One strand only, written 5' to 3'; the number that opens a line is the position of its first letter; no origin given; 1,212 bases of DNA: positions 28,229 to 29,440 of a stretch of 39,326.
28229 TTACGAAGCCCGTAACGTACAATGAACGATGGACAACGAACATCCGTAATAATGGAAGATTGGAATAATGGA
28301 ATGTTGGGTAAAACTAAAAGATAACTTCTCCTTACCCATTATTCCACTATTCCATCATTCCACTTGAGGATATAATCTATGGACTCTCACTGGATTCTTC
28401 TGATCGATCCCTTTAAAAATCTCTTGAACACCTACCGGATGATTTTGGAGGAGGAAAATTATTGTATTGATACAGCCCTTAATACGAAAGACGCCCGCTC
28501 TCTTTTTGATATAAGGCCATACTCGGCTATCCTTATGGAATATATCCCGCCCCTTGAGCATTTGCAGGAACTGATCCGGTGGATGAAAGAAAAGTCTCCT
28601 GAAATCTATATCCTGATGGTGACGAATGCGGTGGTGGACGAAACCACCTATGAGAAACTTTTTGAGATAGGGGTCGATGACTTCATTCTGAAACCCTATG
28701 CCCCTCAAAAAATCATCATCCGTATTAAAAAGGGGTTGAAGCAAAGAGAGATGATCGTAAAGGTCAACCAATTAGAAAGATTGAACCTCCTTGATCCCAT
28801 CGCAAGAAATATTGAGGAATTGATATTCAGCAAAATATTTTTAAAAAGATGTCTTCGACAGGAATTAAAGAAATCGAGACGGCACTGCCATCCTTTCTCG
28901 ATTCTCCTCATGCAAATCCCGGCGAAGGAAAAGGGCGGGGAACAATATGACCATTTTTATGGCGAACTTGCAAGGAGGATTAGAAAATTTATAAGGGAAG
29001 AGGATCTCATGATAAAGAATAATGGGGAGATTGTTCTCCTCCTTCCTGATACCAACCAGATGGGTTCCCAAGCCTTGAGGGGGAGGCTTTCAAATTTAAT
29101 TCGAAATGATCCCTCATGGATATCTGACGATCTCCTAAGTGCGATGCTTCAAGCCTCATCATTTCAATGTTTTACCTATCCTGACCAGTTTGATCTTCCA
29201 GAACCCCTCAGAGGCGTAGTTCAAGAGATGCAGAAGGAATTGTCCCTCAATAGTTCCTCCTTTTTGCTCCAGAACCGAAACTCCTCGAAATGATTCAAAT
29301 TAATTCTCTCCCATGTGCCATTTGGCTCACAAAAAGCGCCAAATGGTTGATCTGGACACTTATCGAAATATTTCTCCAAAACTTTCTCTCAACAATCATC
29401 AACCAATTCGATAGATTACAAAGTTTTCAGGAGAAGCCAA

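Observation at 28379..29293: Atypical receiver plus catalytically dead GGDEF with a preserved RxxD I-site: likely c-di-GMP receptor beside an EPS locus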

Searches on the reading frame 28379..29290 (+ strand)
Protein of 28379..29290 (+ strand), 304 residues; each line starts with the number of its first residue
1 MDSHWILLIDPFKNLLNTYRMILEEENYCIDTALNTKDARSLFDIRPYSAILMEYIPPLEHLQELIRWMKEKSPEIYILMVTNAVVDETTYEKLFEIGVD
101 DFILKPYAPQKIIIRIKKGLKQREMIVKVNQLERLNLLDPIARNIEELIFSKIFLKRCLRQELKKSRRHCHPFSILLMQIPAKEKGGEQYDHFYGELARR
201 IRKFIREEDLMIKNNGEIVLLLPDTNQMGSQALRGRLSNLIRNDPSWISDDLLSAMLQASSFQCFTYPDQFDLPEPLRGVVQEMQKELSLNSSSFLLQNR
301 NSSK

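Call 3: search_protein_families(library=pfam, proteins=[window:28379-29290:+], max_evalue=1)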
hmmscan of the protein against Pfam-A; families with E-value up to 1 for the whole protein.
window:28379-29290:+ (304 aa): 4 families
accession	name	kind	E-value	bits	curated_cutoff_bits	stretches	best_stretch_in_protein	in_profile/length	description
PF00072.30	Response_reg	-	4.4e-11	43.4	30.2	1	6-116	1-110/111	Response regulator receiver domain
PF00990.26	GGDEF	-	4.8e-06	26.9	23.8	1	151-245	11-111/161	Diguanylate cyclase, GGDEF domain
PF12410.13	rpo30_N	-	0.013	15.9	25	1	50-100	4-56/135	Poxvirus DNA dependent RNA polymerase 30kDa subunit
PF09707.15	Cas_Cas2CT1978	-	0.13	12.9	24.7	0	64-89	16-41/86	CRISPR-associated protein (Cas_Cas2CT1978)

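Call 4: search_protein_families(library=ncbifam, proteins=[window:28379-29290:+], max_evalue=1)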
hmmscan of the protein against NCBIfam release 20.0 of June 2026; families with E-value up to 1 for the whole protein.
window:28379-29290:+ (304 aa): 54 families (the best 25 are shown)
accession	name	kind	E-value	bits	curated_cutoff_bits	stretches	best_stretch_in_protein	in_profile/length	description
NF052313.1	T9SS_RR_PorX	equivalog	1.6e-13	50.3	300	1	6-144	3-140/513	T9SS response regulator signal transducer PorX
NF007135.0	PRK09581.1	equivalog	2.3e-12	46.5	474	1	69-251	222-408/457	PleD family two-component system response regulator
NF007005.1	PRK09468.1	equivalog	9.7e-11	41.5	331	1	4-124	4-123/237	osmolarity response regulator transcription factor OmpR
NF047654.1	DiguCycDgcRLepto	equivalog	1.6e-10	40.4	500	1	22-240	21-238/295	diguanylate cyclase DgcR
TIGR02154.1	PhoB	equivalog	4e-10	39.4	296.2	1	5-127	4-127/226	phosphate regulon transcriptional regulator PhoB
NF053854.1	RespRegPhoBBctds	equivalog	5.9e-10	38.9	270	1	6-128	1-123/225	two-component system response regulator PhoB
NF000402.1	vanR-B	exception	7.8e-10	38.6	480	1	5-138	4-135/219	vancomycin resistance response regulator transcription factor VanR-B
NF047793.1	ResRegPgtA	equivalog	3.7e-09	35.9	650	1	2-137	4-138/414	two-component system response regulator PgtA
NF041734.1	resp_reg_RppA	equivalog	9e-09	35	250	1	6-137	3-134/229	two-component system response regulator RppA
NF007928.2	PRK10643.1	equivalog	1.4e-08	34.7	330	1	6-122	3-118/216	two-component system response regulator PmrA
NF040689.1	MtrAB_MtrA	equivalog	3.5e-08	33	300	1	6-125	1-118/219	MtrAB system response regulator MtrA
NF033117.2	vanR_ACDEGLN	exception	3.9e-08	33.2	350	1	6-136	1-129/226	VanR-ABDEGLN family response regulator transcription factor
NF007982.1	PRK10710.1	equivalog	9.5e-08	31.9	380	1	28-125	32-127/235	envelope stress response regulator BaeR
TIGR01387.1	cztR_silR_copR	subfamily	1.1e-07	31.7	279.2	1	22-133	17-128/218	heavy metal response regulator transcription factor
NF051850.1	RespRegRprY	equivalog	1.7e-07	30.9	370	1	6-121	7-121/234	response regulator transcription factor RprY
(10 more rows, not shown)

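Call 5: search_solved_structures(query=window:28379-29290:+, max_evalue=0.01, show_alignments=5)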
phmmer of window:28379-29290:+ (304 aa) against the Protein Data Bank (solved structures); distinct sequences matched with E-value up to 0.01: 79 (the best 60 are shown).
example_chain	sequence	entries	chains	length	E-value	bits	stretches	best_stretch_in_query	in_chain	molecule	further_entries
1zy2_A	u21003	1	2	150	4e-10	42.7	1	12-134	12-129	transcriptional regulator NtrC1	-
8ted_A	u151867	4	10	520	5e-10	42.4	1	1-133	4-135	Response regulator receiver protein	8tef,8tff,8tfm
8thp_A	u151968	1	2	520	5.1e-10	42.3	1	1-133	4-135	Response regulator receiver protein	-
8p6f_A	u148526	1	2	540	5.5e-10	42.2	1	1-133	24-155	Response regulator receiver domain-containing protein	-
4l4u_A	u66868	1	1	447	1.2e-09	41.1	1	12-166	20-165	Transcriptional regulator (NtrC family)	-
1ny5_A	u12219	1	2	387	1.4e-09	40.9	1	12-166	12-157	transcriptional regulator (NtrC family)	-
1p2f_A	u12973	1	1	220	4.9e-09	39.1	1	6-123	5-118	Response Regulator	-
3nns_A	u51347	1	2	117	1e-08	38.1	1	6-121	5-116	DNA BINDING RESPONSE REGULATOR B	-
8uuz_A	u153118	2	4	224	2.6e-08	36.7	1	7-129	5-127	DNA-binding response regulator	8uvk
8uvx_B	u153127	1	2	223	2.7e-08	36.7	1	7-129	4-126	DNA-binding response regulator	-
1zit_A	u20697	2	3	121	2.9e-07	33.3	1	6-121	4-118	transcriptional regulator (NtrC family)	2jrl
5x5j_A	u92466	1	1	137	3.7e-07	33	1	9-125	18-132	AdeR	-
5xjp_A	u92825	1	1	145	3.9e-07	32.9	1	10-125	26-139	AdeR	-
6is1_A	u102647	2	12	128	4.1e-07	32.8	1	5-122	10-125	Response regulator ArlR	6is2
6is3_C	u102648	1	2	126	5.5e-07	32.4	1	5-121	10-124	Response regulator ArlR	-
9g85_A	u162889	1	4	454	2.9e-06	30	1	87-245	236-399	Response regulator PleD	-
9g86_A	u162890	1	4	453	3.2e-06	29.9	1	87-245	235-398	Response regulator PleD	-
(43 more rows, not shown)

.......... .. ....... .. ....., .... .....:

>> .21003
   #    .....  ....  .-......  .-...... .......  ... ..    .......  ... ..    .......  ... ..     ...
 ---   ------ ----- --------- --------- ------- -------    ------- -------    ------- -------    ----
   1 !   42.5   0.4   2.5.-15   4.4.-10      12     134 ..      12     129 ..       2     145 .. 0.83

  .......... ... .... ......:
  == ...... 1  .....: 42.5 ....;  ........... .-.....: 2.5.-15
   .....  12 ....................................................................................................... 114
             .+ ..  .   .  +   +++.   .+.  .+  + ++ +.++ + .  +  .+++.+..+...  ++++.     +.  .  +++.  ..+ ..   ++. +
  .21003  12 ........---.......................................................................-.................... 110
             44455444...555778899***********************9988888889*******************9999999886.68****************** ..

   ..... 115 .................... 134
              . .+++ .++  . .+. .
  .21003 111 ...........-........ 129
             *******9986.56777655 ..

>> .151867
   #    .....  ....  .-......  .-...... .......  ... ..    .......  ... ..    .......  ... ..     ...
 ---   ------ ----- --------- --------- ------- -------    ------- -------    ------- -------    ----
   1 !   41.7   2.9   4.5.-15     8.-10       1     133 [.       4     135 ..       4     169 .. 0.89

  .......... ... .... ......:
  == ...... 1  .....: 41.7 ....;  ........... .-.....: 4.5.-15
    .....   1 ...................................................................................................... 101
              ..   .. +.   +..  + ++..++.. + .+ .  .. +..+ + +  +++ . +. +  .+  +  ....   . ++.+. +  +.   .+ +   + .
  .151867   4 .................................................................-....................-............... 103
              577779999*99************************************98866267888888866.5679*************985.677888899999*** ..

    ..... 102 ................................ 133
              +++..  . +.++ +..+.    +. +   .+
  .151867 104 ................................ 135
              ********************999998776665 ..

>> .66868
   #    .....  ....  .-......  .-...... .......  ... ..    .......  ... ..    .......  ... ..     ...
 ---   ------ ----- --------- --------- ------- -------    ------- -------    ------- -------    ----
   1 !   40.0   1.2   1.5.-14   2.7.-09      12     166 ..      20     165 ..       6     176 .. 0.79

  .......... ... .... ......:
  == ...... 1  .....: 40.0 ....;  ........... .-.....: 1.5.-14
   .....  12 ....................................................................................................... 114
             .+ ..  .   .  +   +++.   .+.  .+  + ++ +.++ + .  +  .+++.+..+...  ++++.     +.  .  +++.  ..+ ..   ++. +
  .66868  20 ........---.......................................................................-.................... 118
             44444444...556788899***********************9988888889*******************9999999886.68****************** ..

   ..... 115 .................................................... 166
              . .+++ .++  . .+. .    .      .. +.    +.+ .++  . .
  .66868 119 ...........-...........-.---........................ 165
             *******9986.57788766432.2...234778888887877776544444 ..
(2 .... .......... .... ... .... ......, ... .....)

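Call 8: find_homologous_proteins(query=window:28379-29290:+, max_evalue=0.001)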
Query window:28379-29290:+ (304 aa): 483 proteins with E <= 0.001 among 2095 candidates; the best 120 are listed.
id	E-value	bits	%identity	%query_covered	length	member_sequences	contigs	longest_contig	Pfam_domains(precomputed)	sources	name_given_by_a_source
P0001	1.1e-170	584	91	94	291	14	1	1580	PF00072.31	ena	-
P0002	2.9e-156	537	83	94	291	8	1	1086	PF00990.27,PF00072.31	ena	-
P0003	1.8e-155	535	83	94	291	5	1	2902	PF00990.27,PF00072.31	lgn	-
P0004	6.5e-155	533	83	94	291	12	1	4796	PF00990.27,PF00072.31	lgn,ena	-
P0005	4.5e-154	530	83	94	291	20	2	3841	PF00990.27,PF00072.31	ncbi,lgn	-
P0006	3.9e-153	527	82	94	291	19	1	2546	PF00990.27,PF00072.31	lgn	-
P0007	1.3e-151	522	81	94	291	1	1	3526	PF00072.31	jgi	jgi:PleD family two-component response regulator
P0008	9.9e-138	476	75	95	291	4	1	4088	PF00990.27,PF00072.31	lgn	-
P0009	7.0e-136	470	74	95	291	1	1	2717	PF00072.31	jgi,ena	-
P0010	7.5e-136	470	75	94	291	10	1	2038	PF00990.27,PF00072.31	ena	-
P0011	3.0e-134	465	74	93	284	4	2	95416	PF00990.27,PF00072.31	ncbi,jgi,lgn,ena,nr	ncbi:MAG: response regulator [Deltaproteobacteria bacterium]|nr:response regulator [Deltaproteobacte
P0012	4.2e-133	461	71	94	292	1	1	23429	PF00990.27,PF00072.31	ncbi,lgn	-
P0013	1.7e-125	436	68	94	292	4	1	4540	PF00990.27,PF00072.31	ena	-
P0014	8.8e-125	434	68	95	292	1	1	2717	PF00990.27,PF00072.31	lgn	-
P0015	4.7e-119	415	67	94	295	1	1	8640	PF00990.27,PF00072.31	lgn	-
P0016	2.0e-118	413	66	94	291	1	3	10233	PF00990.27,PF00072.31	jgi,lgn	jgi:DNA-binding response OmpR family regulator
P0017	1.8e-114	400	61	94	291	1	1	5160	PF00990.27,PF00072.31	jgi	jgi:PleD family two-component response regulator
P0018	2.7e-114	399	61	94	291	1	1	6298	PF00990.27,PF00072.31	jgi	jgi:PleD family two-component response regulator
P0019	6.4e-114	398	61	94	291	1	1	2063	PF00990.27,PF00072.31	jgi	-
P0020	6.6e-114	398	64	94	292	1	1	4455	PF00990.27,PF00072.31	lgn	-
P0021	1.7e-113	397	61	94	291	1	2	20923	PF00072.31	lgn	-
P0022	1.8e-113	397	61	94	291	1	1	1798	PF00990.27,PF00072.31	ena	-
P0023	2.0e-113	397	61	94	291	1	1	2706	PF00990.27,PF00072.31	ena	-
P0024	7.8e-113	395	61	94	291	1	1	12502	PF00990.27,PF00072.31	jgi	-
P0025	1.4e-112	394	60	94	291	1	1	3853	PF00990.27,PF00072.31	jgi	jgi:PleD family two-component response regulator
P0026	2.2e-112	393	61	94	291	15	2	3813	PF00990.27,PF00072.31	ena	-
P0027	2.8e-112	393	61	94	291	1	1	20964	PF00990.27,PF00072.31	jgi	jgi:diguanylate cyclase (GGDEF)-like protein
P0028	1.5e-111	390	61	94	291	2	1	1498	PF00990.27,PF00072.31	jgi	jgi:diguanylate cyclase (GGDEF)-like protein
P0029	1.5e-111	390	61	94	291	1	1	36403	PF00990.27,PF00072.31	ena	-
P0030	3.0e-111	389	60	94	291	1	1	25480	PF00990.27,PF00072.31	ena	-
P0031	3.6e-111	389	60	94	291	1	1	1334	PF00990.27,PF00072.31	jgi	-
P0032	5.3e-111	389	59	94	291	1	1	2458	PF00990.27,PF00072.31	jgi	jgi:PleD family two-component response regulator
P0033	8.1e-111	388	62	94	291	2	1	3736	PF00072.31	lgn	-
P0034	2.2e-110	387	60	94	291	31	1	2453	PF00990.27,PF00072.31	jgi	-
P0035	2.5e-110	386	59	94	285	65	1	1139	PF00990.27,PF00072.31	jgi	-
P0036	2.7e-110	386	58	94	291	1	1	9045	PF00990.27,PF00072.31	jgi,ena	-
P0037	3.1e-110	386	60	94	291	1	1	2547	PF00990.27,PF00072.31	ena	-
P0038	3.2e-110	386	59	95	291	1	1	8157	PF00990.27,PF00072.31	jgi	jgi:PleD family two-component response regulator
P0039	3.5e-110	386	59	94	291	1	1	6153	PF00990.27,PF00072.31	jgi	jgi:PleD family two-component response regulator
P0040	4.9e-110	385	59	95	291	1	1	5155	PF00990.27,PF00072.31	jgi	jgi:PleD family two-component response regulator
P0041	5.0e-110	385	61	94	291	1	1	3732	PF00990.27,PF00072.31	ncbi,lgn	-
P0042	6.1e-110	385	58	94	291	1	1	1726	PF00990.27,PF00072.31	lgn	-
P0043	7.4e-110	385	59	94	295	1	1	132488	PF00990.27,PF00072.31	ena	-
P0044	7.9e-110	385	59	94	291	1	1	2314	PF00990.27,PF00072.31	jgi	jgi:PleD family two-component response regulator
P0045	8.2e-110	385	60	94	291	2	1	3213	PF00990.27,PF00072.31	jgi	jgi:PleD family two-component response regulator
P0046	8.7e-110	385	59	95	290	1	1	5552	PF00990.27,PF00072.31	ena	-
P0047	9.7e-110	384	59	94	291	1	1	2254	PF00990.27,PF00072.31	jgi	jgi:PleD family two-component response regulator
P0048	1.0e-109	384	60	94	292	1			PF00990.27,PF00072.31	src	-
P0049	1.2e-109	384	60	94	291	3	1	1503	PF00990.27,PF00072.31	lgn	-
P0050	1.3e-109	384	60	94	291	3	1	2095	PF00990.27,PF00072.31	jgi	jgi:PleD family two-component response regulator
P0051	1.5e-109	384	58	94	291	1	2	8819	PF00990.27,PF00072.31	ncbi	-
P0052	1.6e-109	384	58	94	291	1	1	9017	PF00990.27,PF00072.31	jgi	-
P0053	1.7e-109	384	59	95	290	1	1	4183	PF00990.27,PF00072.31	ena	-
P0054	1.8e-109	384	58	94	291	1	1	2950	PF00990.27,PF00072.31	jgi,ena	-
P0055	2.2e-109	383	59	95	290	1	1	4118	PF00990.27,PF00072.31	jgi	-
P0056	2.3e-109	383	59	94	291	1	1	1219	PF00990.27,PF00072.31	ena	-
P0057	3.0e-109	383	59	94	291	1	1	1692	PF00990.27,PF00072.31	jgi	jgi:PleD family two-component response regulator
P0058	3.1e-109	383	59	95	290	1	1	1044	PF00990.27,PF00072.31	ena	-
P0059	3.8e-109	383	61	92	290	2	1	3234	PF00990.27,PF00072.31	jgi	jgi:PleD family two-component response regulator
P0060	3.8e-109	383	57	94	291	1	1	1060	PF00990.27,PF00072.31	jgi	jgi:PleD family two-component response regulator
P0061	5.4e-109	382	58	94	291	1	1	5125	PF00990.27,PF00072.31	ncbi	-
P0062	6.6e-109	382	60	94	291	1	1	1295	PF00990.27,PF00072.31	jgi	jgi:PleD family two-component response regulator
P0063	7.1e-109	382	58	95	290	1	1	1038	PF00990.27,PF00072.31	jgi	jgi:PleD family two-component response regulator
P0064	7.8e-109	381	59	94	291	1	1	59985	PF00990.27,PF00072.31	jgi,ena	-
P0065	8.1e-109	381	59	94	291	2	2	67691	PF00990.27,PF00072.31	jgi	jgi:PleD family two-component response regulator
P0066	8.5e-109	381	58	94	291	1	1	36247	PF00990.27,PF00072.31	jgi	jgi:PleD family two-component response regulator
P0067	9.8e-109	381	58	96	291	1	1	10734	PF00990.27,PF00072.31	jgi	-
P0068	1.2e-108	381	59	94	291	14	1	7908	PF00990.27,PF00072.31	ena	-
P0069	1.2e-108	381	57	96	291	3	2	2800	PF00072.31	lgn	-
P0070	1.4e-108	381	59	94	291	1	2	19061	PF00990.27,PF00072.31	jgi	jgi:PleD family two-component response regulator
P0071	1.6e-108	380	58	95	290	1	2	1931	PF00990.27,PF00072.31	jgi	jgi:PleD family two-component response regulator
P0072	1.6e-108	380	58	96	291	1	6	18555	PF00990.27,PF00072.31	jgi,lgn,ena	-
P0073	1.6e-108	380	59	94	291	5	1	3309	PF00990.27,PF00072.31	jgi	jgi:PleD family two-component response regulator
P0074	1.7e-108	380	58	94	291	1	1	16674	PF00990.27,PF00072.31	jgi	jgi:PleD family two-component response regulator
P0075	1.8e-108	380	58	94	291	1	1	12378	PF00990.27,PF00072.31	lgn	-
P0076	2.3e-108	380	58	94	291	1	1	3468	PF00990.27,PF00072.31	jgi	-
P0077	2.5e-108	380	59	94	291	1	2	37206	PF00990.27,PF00072.31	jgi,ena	jgi:PleD family two-component response regulator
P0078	2.6e-108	380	59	94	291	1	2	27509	PF00990.27,PF00072.31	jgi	jgi:PleD family two-component response regulator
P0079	3.3e-108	379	57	94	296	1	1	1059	PF00990.27,PF00072.31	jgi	jgi:PleD family two-component response regulator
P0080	3.4e-108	379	57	94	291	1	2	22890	PF00990.27,PF00072.31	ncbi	-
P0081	3.7e-108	379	58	94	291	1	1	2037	PF00990.27,PF00072.31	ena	-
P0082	4.1e-108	379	57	94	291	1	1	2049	PF00990.27,PF00072.31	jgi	-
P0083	5.0e-108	379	59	94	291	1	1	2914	PF00990.27,PF00072.31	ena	-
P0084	5.5e-108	379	57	94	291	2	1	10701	PF00990.27,PF00072.31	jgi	-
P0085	5.8e-108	379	58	96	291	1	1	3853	PF00990.27,PF00072.31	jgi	-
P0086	7.0e-108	378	57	94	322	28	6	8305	PF00990.27,PF00072.31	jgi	jgi:PleD family two-component response regulator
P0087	8.0e-108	378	57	94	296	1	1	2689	PF00990.27,PF00072.31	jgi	jgi:PleD family two-component response regulator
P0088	8.8e-108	378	59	94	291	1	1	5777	PF00990.27,PF00072.31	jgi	jgi:PleD family two-component response regulator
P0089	9.7e-108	378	61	92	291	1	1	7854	PF00990.27,PF00072.31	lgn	-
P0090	1.1e-107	378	59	96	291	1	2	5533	PF00990.27,PF00072.31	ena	-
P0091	1.2e-107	378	57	95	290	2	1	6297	PF00990.27,PF00072.31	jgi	-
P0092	1.3e-107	378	57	96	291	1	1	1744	PF00990.27,PF00072.31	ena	-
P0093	1.3e-107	378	57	94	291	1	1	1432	PF00990.27,PF00072.31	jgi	jgi:diguanylate cyclase (GGDEF)-like protein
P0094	1.4e-107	377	58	95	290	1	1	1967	PF00990.27,PF00072.31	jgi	jgi:PleD family two-component response regulator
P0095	1.4e-107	377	59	95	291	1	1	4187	PF00990.27,PF00072.31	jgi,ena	-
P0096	1.8e-107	377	57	94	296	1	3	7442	PF00990.27,PF00072.31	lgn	-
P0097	1.9e-107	377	57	95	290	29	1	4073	PF00990.27,PF00072.31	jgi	jgi:PleD family two-component response regulator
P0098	2.0e-107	377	57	96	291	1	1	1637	PF00990.27,PF00072.31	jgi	-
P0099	2.1e-107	377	57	96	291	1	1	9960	PF00990.27,PF00072.31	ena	-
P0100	2.4e-107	377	57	96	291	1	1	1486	PF00990.27,PF00072.31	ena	-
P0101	2.8e-107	376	57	94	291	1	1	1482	PF00990.27,PF00072.31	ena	-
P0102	3.0e-107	376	60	94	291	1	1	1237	PF00990.27,PF00072.31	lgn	-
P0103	3.3e-107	376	58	96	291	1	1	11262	PF00990.27,PF00072.31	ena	-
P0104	3.7e-107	376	57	94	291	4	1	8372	PF00990.27,PF00072.31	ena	-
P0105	4.6e-107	376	57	94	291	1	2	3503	PF00990.27,PF00072.31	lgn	-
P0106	5.5e-107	375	57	96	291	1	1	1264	PF00990.27,PF00072.31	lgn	-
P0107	5.9e-107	375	57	94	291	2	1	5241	PF00990.27,PF00072.31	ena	-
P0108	7.0e-107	375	56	94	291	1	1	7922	PF00990.27,PF00072.31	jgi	-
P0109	7.8e-107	375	58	95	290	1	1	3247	PF00990.27,PF00072.31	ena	-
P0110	9.1e-107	375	58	94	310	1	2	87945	PF00990.27,PF00072.31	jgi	jgi:PleD family two-component response regulator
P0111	1.0e-106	375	57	94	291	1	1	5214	PF00990.27,PF00072.31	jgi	jgi:diguanylate cyclase (GGDEF)-like protein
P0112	1.1e-106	374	58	95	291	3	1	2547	PF00072.31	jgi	jgi:DNA-binding response OmpR family regulator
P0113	1.1e-106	374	57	94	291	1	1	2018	PF00990.27,PF00072.31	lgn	-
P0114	1.2e-106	374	57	94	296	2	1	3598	PF00990.27,PF00072.31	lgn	-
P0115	1.2e-106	374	57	96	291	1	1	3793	PF00990.27,PF00072.31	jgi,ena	-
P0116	1.4e-106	374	61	94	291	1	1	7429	PF00990.27,PF00072.31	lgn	-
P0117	1.6e-106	374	57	94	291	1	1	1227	PF00990.27,PF00072.31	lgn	-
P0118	1.6e-106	374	56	94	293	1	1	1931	PF00990.27,PF00072.31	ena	-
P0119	1.7e-106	374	57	96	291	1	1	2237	PF00990.27,PF00072.31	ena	-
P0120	1.7e-106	374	57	94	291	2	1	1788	PF00072.31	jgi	-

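Call 19: find_encoding_contigs(protein=P0043, flank=10000, max_places=2)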
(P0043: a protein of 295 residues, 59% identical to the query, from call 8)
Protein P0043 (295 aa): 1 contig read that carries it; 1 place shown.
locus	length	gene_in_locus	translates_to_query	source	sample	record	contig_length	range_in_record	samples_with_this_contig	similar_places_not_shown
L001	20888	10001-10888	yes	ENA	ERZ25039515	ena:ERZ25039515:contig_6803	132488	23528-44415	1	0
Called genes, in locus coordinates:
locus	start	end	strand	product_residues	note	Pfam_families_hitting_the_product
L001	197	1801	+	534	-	PF20695:UbiD_N, PF01977:UbiD, PF20696:UbiD_C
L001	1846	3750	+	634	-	PF06808:DctM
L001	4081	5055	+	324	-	PF16868:NMT1_3, PF09084:NMT1 (weak), PF12974:Phosphonate-bd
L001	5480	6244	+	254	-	PF01797:Y1_Tnp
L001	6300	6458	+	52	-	PF13384:HTH_23 (weak), PF01381:HTH_3 (weak)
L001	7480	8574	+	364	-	PF00072:Response_reg, PF00512:HisKA, PF02518:HATPase_c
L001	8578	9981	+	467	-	PF00072:Response_reg, PF00158:Sigma54_activat, PF14532:Sigma54_activ_2, PF07728:AAA_5 (weak), PF25601:AAA_lid_14, PF02954:HTH_8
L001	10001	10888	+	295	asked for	PF00072:Response_reg, PF00990:GGDEF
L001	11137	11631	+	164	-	PF00072:Response_reg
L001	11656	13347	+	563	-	PF01590:GAF, PF13185:GAF_2, PF00158:Sigma54_activat, PF14532:Sigma54_activ_2, PF07728:AAA_5, PF25601:AAA_lid_14, PF02954:HTH_8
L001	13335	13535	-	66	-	-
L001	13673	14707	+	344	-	PF00158:Sigma54_activat, PF14532:Sigma54_activ_2, PF25601:AAA_lid_14, PF02954:HTH_8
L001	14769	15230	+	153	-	-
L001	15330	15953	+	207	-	PF02563:Poly_export, PF10531:SLBB, PF22461:SLBB_2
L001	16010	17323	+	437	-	PF13557:Phenol_MetA_deg (faint), PF10082:BBP2_2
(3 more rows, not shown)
